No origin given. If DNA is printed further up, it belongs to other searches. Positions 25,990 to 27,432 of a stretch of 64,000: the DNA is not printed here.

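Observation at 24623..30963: Phosphonate cassette on the glycan operon: TagD-like cytidylyltransferase fused to PepM, Ppd, Fe-ADH, and two Cys-less sulfatase-fold proteins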

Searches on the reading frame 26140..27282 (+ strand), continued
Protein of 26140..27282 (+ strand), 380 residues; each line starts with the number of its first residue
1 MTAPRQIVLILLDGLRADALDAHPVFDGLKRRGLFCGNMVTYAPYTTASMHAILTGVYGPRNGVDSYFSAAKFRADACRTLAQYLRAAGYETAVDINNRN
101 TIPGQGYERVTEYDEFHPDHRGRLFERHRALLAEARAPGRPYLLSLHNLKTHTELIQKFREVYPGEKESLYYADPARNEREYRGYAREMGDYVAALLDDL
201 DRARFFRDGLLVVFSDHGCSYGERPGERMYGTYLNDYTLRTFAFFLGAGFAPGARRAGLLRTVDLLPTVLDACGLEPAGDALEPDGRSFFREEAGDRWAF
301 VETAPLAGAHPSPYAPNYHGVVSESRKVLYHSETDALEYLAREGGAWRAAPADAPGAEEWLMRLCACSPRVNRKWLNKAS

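Call 91: search_solved_structures(query=A1, max_evalue=0.01, show_alignments=1)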
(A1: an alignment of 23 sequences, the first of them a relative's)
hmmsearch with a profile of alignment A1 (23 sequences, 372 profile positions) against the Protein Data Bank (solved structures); distinct sequences matched with E-value up to 0.01: 76 (the best 60 are shown).
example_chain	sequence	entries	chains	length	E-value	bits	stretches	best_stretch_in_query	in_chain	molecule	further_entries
6hr5_A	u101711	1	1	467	9.7e-24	87.1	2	172-369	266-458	Alpha-L-rhamnosidase/sulfatase (GH78)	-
7oza_AAA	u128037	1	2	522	9e-22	80.7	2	258-367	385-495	Putative secreted sulfatase ydeN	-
6uss_A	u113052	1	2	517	1.5e-21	80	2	257-366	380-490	Sulfatase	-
7p24_AAA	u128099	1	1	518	1.3e-20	76.9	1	169-371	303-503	Mucin-desulfating sulfatase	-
9s8f_A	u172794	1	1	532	3.2e-19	72.3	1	115-367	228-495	Sulfatase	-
7stt_A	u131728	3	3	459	3.9e-19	72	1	128-357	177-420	N-acetylgalactosamine-6-sulfatase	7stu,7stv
9koq_A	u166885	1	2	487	6.3e-19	71.3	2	170-354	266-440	Sulfatase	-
3ed4_A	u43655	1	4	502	6.5e-17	64.7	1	132-369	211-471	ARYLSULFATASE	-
6ptk_A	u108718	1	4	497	8e-17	64.4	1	172-354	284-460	exo-2S-iota carrageenan S1 sulfatase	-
6pt6_B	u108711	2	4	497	8.5e-17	64.3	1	172-354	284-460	exo-2S-iota carrageenan S1 sulfatase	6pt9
6pt4_B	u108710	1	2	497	9.7e-17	64.1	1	172-354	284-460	exo-2S-iota carrageenan S1 sulfatase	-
5g2v_A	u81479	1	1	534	4e-16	62.1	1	174-369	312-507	N-ACETYLGLUCOSAMINE-6-SULFATASE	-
9s03_A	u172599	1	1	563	4.7e-16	61.9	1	173-370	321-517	Putative sulfatase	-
4upl_A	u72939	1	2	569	9.4e-16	60.9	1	175-353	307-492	SULFATASE FAMILY PROTEIN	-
9bb9_A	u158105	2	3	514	1.6e-15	60.1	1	3-274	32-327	S1_8A sulfatase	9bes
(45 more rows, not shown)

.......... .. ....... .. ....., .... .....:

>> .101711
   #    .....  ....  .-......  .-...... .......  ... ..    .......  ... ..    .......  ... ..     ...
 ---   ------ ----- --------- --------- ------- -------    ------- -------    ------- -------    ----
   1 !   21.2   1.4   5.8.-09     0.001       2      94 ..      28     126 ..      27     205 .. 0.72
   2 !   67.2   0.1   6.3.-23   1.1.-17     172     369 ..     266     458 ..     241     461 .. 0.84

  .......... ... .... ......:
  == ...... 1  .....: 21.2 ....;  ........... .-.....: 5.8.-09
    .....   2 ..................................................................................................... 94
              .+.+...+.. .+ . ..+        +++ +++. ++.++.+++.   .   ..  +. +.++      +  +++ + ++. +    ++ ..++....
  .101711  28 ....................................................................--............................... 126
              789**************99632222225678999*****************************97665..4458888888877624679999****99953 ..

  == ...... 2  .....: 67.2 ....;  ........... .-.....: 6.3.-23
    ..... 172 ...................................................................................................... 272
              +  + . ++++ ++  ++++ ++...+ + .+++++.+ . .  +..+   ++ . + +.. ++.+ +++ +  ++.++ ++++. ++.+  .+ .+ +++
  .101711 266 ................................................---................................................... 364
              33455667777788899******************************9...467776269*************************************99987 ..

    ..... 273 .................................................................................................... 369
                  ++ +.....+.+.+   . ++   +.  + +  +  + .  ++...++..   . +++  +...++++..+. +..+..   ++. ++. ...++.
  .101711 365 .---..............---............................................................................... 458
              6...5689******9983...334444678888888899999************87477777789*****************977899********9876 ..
